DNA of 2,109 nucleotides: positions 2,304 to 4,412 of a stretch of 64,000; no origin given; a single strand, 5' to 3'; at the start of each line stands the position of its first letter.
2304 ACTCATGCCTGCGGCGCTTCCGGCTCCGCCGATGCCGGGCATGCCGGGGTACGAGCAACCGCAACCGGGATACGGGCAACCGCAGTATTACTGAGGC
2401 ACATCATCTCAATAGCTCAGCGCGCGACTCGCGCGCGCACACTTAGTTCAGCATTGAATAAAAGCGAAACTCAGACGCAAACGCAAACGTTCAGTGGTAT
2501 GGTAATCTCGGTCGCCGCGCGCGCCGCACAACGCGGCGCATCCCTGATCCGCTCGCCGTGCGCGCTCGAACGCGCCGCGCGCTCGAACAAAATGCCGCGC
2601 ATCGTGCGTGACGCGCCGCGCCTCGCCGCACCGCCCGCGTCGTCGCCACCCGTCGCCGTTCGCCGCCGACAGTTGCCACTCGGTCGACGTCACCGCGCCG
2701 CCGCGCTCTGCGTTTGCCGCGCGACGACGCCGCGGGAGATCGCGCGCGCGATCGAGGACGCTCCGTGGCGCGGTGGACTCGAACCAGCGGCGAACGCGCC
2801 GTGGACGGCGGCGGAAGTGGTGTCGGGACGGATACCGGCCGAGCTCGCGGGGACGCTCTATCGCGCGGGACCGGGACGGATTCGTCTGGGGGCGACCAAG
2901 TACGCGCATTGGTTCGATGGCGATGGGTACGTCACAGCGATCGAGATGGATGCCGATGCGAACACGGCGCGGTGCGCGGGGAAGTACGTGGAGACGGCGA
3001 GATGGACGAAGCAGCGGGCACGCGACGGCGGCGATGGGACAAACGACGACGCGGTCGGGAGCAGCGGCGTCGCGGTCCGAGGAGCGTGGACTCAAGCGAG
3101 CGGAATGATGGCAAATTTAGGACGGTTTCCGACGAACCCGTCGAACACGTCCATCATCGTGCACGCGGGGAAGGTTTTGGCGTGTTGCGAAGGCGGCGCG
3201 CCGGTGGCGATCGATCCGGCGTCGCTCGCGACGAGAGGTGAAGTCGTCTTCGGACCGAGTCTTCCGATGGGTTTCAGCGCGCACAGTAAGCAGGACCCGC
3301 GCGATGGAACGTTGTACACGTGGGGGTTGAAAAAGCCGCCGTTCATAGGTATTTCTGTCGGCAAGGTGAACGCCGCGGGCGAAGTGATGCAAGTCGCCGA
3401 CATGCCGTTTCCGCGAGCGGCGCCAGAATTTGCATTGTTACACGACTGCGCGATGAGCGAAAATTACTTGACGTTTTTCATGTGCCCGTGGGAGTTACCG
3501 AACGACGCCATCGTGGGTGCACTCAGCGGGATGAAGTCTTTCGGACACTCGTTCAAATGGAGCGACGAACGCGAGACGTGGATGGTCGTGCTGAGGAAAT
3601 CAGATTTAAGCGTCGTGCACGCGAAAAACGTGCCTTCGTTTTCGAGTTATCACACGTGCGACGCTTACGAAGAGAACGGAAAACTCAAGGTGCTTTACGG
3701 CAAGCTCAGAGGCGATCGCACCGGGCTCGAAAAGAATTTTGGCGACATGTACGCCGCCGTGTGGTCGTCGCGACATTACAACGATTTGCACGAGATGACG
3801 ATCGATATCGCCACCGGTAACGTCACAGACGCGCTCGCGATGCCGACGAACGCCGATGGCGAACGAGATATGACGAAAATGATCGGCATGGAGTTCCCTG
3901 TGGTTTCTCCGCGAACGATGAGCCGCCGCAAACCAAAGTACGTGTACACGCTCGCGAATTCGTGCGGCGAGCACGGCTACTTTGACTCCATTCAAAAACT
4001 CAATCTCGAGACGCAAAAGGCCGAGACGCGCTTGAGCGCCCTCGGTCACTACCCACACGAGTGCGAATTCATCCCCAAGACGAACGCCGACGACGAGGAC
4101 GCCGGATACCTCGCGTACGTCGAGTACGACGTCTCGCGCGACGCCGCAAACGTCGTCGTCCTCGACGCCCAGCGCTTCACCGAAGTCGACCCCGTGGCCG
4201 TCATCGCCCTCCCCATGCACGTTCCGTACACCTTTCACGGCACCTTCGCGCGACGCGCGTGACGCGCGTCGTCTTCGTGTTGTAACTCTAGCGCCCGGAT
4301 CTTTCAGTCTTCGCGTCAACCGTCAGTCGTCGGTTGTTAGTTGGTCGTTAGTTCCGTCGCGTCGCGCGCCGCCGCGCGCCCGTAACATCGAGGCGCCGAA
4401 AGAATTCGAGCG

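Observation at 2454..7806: Tandem, same-strand trio of organelle-targeted genes: carotenoid cleavage dioxygenase, tocopherol cyclase and a RumA-type RNA methyltransferase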

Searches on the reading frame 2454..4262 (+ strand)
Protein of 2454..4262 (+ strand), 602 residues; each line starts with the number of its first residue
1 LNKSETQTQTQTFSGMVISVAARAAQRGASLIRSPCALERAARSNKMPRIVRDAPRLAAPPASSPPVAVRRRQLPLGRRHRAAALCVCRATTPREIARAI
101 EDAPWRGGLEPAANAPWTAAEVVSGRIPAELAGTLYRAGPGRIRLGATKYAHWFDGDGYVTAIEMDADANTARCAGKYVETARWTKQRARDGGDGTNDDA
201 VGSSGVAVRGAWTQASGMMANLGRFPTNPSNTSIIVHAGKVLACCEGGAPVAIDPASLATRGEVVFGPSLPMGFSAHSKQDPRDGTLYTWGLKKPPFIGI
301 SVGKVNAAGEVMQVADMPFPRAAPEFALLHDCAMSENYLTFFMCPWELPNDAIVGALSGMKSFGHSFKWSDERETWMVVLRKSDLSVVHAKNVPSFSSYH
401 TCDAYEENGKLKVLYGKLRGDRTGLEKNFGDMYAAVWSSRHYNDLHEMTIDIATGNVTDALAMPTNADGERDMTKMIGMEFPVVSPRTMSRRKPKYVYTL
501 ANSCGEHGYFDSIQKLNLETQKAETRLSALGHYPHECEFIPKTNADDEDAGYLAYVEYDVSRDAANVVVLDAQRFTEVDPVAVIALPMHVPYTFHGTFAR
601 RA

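Call 3: search_protein_families(library=pfam, proteins=[window:2454-4262:+], max_evalue=0.01)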
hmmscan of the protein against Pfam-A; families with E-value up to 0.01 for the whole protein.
window:2454-4262:+ (602 aa): 1 family
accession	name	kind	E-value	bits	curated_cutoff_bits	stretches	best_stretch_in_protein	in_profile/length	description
PF03055.21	RPE65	-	1.3e-96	324.9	27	1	119-599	13-468/469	Retinal pigment epithelial membrane protein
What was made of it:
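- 2499..4262 (+): Carotenoid/apocarotenoid cleavage oxygenase (RPE65/CCD family), 587 aa from the first ATG. A second in-frame ATG lies at 2592 (aaaATGc). The N-terminal extension of about 70 residues is Ala/Arg-rich. PF03055 E=1.3e-96 (call 3).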

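Call 4: search_protein_families(library=ncbifam, proteins=[window:2454-4262:+], max_evalue=0.01)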
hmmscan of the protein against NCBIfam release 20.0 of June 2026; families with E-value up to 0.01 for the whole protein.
window:2454-4262:+ (602 aa): 3 families
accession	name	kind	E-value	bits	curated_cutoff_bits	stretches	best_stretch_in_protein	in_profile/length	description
NF052295.1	CarotCleavDioxg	equivalog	2e-34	119.1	675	1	118-598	39-464/467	8'-apo-carotenoid 13,14-cleaving dioxygenase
NF053778.1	LigStilDioxAlpha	equivalog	2.4e-31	108.9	800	1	123-599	28-479/480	lignostilbene-alpha,beta-dioxygenase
NF053780.1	LigStilDioxNov2Alpha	equivalog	1.1e-27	96.6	650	1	122-600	25-477/482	lignostilbene-alpha,beta-dioxygenase NOV2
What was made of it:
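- On ACO/Diox1-type retinal-forming apocarotenoid oxygenase (subfamily): However, the best NCBIfam equivalog scores 119 against a cutoff of 675 (call 4).
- Closest known: Synechocystis apocarotenoid-15,15'-oxygenase ACO/Diox1. Different: No NCBIfam equivalog cutoff is reached (call 4).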

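Call 23: find_homologous_proteins(query=window:2499-4262:+, max_evalue=1e-20)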
Query window:2499-4262:+ (587 aa): 55 proteins with E <= 1e-20 among 8000 candidates.
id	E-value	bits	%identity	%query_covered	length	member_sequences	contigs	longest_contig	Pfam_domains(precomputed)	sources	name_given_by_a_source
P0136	0.0e+0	1358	100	100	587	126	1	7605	PF03055.22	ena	-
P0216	3.6e-284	962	76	92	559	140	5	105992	PF03055.22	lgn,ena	-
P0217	1.8e-280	950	74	95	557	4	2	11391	PF03055.22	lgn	-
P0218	9.5e-280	947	75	91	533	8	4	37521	PF03055.22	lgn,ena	-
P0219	1.6e-275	933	72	94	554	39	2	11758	PF03055.22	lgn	-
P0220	3.3e-253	860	71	89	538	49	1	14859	PF03055.22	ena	-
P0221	1.2e-237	808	67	91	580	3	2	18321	PF03055.22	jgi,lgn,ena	-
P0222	5.4e-158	545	50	87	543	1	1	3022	PF03055.22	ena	-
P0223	2.1e-156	540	52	86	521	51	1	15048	PF03055.22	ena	-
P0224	2.9e-156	539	49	86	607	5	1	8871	PF03055.22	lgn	-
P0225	5.8e-147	509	47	87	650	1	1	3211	PF03055.22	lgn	-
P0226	1.3e-145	504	48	86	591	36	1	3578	PF03055.22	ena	-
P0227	6.0e-140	486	47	82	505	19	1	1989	PF03055.22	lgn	-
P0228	2.4e-138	480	42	87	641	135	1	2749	PF03055.22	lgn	-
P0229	1.4e-131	458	43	95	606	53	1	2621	PF03055.22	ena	-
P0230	2.9e-128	447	46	73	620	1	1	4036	PF00240.30,PF01020.24,PF03055.22,PF11976.15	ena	-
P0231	3.8e-125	437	45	85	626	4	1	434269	PF03055.22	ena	-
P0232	6.4e-125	436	47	85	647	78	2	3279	PF03055.22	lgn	-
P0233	7.1e-125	436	44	86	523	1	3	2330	PF03055.22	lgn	-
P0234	5.5e-124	433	46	85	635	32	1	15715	PF03055.22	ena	-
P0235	1.5e-123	431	47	85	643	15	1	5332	PF03055.22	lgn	-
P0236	3.3e-123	430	44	84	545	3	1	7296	PF03055.22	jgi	-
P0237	2.0e-122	428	46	85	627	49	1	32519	PF03055.22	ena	-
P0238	1.0e-121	425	43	86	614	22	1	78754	PF03055.22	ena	-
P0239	1.9e-121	424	44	87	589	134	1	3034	PF03055.22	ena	-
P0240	2.2e-120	421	44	85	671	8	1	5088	PF03055.22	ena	-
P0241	2.7e-119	417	42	87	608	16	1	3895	PF03055.22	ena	-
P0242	6.5e-119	416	45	85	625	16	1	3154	PF03055.22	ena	-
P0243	1.6e-116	408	45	81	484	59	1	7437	PF03055.22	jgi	-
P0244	1.6e-116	408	42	87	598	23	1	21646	PF03055.22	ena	-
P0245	2.1e-114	401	43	82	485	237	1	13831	PF03055.22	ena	-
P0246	3.7e-114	400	44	87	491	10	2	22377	PF03055.22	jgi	jgi:all-trans-8'-apo-beta-carotenal 15,15'-oxygenase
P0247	1.8e-113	398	42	94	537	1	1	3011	PF03055.22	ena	-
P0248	3.2e-111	391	40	72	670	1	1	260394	PF03055.22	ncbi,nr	ncbi:unnamed protein product [Closterium sp. NIES-65]|nr:unnamed protein product [Closterium sp. NIE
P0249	2.6e-110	388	42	86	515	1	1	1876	PF03055.22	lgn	-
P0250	5.0e-110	387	41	90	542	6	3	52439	PF03055.22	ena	-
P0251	1.3e-109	385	46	77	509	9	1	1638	PF03055.22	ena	-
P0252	4.8e-109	384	41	86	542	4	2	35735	PF03055.22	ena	-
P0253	5.8e-108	380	58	56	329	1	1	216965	PF03055.22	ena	-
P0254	7.9e-106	373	43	81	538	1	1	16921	PF03055.22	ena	-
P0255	2.2e-105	371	40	87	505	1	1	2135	PF03055.22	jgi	-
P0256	8.0e-105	370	40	91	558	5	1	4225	PF03055.22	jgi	jgi:all-trans-8'-apo-beta-carotenal 15,15'-oxygenase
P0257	2.3e-104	368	40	88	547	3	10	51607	PF03055.22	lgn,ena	-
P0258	8.1e-100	353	56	49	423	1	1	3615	PF03055.22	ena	-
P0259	4.1e-99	351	47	65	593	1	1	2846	PF03055.22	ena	-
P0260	1.8e-98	349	42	86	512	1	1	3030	PF03055.22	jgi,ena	-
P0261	5.1e-98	347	40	86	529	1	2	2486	PF03055.22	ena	-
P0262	1.4e-90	323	43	54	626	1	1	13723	PF03055.22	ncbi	ncbi:unnamed protein product, partial [Closterium sp. NIES-54]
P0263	3.7e-83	298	55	44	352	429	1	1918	PF03055.22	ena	-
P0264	1.0e-70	257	48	48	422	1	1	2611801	PF03055.22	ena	-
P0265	2.3e-62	229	33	86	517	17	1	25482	PF03055.22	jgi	-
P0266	2.9e-62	229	41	65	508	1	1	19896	PF03055.22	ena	-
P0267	9.2e-58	214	41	54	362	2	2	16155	PF03055.22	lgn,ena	-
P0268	3.2e-55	206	42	47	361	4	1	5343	PF03055.22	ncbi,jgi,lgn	jgi:all-trans-8'-apo-beta-carotenal 15,15'-oxygenase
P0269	2.9e-30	123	28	87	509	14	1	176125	PF03055.22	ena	-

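Call 24: search_solved_structures(query=window:2499-4262:+, max_evalue=1e-10, show_alignments=3)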
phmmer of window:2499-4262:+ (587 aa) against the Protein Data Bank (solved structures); distinct sequences matched with E-value up to 1e-10: 25.
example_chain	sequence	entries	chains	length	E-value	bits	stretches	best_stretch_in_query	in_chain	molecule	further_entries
5kja_A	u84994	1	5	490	3.5e-35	124.7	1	86-585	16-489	Apocarotenoid-15,15'-oxygenase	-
2biw_A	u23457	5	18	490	6.8e-35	123.7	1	86-585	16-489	APOCAROTENOID-CLEAVING OXYGENASE | Apocarotenoid-15,15'-oxygenase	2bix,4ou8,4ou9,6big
5kjd_A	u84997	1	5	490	1.8e-34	122.4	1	86-585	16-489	Apocarotenoid-15,15'-oxygenase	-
5kjb_A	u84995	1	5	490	1.8e-34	122.4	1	86-585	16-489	Apocarotenoid-15,15'-oxygenase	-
5kk0_A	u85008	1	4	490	3.2e-34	121.5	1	86-585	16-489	Apocarotenoid-15,15'-oxygenase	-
6c7k_A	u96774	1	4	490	3.9e-32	114.6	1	86-585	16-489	Apocarotenoid-15,15'-oxygenase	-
6c7o_A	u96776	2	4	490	5.4e-32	114.2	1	86-585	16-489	Apocarotenoid-15,15'-oxygenase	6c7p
9m3e_A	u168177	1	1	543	2.8e-29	105.2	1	93-584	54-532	carotenoid 9,10-dioxygenase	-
9luz_A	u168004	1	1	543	2.1e-28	102.3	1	93-584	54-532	carotenoid 9,10-dioxygenase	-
9m6z_A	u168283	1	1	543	4.8e-28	101.1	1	93-584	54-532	carotenoid 9,10-dioxygenase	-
6vcf_A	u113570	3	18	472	6.6e-24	87.5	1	108-583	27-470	carotenoid cleavage dioxygenase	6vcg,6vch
5v2d_A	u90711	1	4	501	3.3e-19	72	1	108-398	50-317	Dioxygenase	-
9lp3_A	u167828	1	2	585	8.6e-18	67.3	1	109-583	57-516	Lignostilbene dioxygenase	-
6ojt_B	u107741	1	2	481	2.5e-15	59.2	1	108-330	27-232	Lignostilbene-alpha,beta-dioxygenase isozyme I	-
6ojw_B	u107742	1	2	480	2.5e-15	59.2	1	108-330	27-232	Lignostilbene-alpha,beta-dioxygenase isozyme I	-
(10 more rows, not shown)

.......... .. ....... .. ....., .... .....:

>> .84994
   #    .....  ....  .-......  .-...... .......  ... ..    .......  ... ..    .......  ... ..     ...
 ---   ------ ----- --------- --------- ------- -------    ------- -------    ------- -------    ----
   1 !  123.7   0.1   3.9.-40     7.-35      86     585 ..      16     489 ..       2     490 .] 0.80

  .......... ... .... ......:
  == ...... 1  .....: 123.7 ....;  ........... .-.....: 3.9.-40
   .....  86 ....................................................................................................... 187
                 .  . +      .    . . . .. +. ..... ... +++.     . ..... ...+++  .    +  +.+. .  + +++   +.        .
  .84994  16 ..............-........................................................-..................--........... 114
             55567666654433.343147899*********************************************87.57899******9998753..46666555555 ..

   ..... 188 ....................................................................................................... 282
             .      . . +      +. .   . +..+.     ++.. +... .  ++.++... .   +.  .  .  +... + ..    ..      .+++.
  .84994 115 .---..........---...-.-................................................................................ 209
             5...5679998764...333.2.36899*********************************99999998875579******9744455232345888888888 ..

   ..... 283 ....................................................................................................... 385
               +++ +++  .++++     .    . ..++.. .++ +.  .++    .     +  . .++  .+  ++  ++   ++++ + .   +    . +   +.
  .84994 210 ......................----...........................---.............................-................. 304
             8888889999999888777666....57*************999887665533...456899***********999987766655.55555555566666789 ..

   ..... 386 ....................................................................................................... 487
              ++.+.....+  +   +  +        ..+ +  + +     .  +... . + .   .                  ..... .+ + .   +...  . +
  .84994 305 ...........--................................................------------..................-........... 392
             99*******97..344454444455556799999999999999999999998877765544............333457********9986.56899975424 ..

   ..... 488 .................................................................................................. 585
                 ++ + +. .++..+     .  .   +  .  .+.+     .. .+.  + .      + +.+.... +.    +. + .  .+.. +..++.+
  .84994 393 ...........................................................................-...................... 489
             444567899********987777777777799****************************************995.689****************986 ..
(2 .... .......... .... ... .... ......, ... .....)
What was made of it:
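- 2499..4262 (+): His262/315/385/580 align to ACO His183/238/304/484, and three second-shell Glu also align (call 24).
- On Carotenoid cleavage oxygenase / RPE65 family (PF03055): The motifs ccEgG, mEFPvv and hECeF align to ACO wEgG, cEFPvv and aGEPiF (call 24)
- On ACO/Diox1-type retinal-forming apocarotenoid oxygenase (subfamily): ACO is the best PDB hit (124.7 bits against 58.5 for NCED VP14; call 24).
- Closest known: Synechocystis apocarotenoid-15,15'-oxygenase ACO/Diox1. Same: The four iron-binding His and three second-shell Glu are conserved (call 24).
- The CCD is ACO-like, so it may be a retinal-forming enzyme rather than an antioxidant-lipid enzyme (calls 24, 23).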

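Call 25: find_encoding_contigs(protein=P0223, flank=8000, max_places=2)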
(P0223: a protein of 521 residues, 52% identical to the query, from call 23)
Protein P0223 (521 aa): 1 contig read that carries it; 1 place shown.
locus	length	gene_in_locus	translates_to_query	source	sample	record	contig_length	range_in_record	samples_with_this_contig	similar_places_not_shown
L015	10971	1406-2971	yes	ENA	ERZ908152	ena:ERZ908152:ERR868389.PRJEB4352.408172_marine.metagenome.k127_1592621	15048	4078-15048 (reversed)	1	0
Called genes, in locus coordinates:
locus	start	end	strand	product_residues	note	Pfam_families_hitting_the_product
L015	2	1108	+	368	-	?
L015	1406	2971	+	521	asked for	PF03055:RPE65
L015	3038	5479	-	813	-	PF00875:DNA_photolyase, PF03441:FAD_binding_7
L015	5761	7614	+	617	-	-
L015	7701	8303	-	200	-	PF09430:EMC7_beta-sandw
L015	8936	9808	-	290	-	PF13489:Methyltransf_23, PF08241:Methyltransf_11, PF08242:Methyltransf_12, PF13649:Methyltransf_25, PF13847:Methyltransf_31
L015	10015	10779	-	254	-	-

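Call 26: find_encoding_contigs(protein=P0237, flank=8000, max_places=2)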
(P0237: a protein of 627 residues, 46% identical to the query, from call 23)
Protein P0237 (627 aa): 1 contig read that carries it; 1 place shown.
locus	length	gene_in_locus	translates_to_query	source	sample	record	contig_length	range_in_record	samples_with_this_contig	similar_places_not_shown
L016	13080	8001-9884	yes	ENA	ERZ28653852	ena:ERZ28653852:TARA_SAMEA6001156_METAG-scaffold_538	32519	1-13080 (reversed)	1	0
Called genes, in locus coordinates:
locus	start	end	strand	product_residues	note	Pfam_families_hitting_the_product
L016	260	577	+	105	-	-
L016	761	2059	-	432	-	PF03133:TTL, PF14398:ATPgrasp_YheCD (faint)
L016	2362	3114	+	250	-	PF05873:Mt_ATP-synt_D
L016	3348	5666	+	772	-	PF16331:TolA_bind_tri (faint)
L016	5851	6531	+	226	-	-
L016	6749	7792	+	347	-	-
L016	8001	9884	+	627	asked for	PF03055:RPE65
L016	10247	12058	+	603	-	-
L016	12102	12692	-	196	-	PF09430:EMC7_beta-sandw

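Call 27: find_encoding_contigs(protein=P0238, flank=8000, max_places=2)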
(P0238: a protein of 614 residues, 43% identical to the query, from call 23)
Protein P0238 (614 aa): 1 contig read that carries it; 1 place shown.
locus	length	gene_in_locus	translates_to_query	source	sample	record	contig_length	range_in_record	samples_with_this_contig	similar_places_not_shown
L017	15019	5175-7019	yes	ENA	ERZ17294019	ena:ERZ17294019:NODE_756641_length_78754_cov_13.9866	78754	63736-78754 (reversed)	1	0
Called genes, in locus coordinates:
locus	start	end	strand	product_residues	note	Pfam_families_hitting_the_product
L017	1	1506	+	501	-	?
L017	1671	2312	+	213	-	-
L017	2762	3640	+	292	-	-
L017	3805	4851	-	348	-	PF12796:Ank_2 (faint), PF13606:Ank_3 (faint), PF13637:Ank_4 (faint), PF24521:Ank_KRIT1 (faint), PF00023:Ank (faint)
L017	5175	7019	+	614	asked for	PF03055:RPE65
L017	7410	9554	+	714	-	-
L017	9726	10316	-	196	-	PF09430:EMC7_beta-sandw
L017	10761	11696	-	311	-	PF13489:Methyltransf_23, PF08242:Methyltransf_12 (weak)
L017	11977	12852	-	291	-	-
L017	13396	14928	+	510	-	-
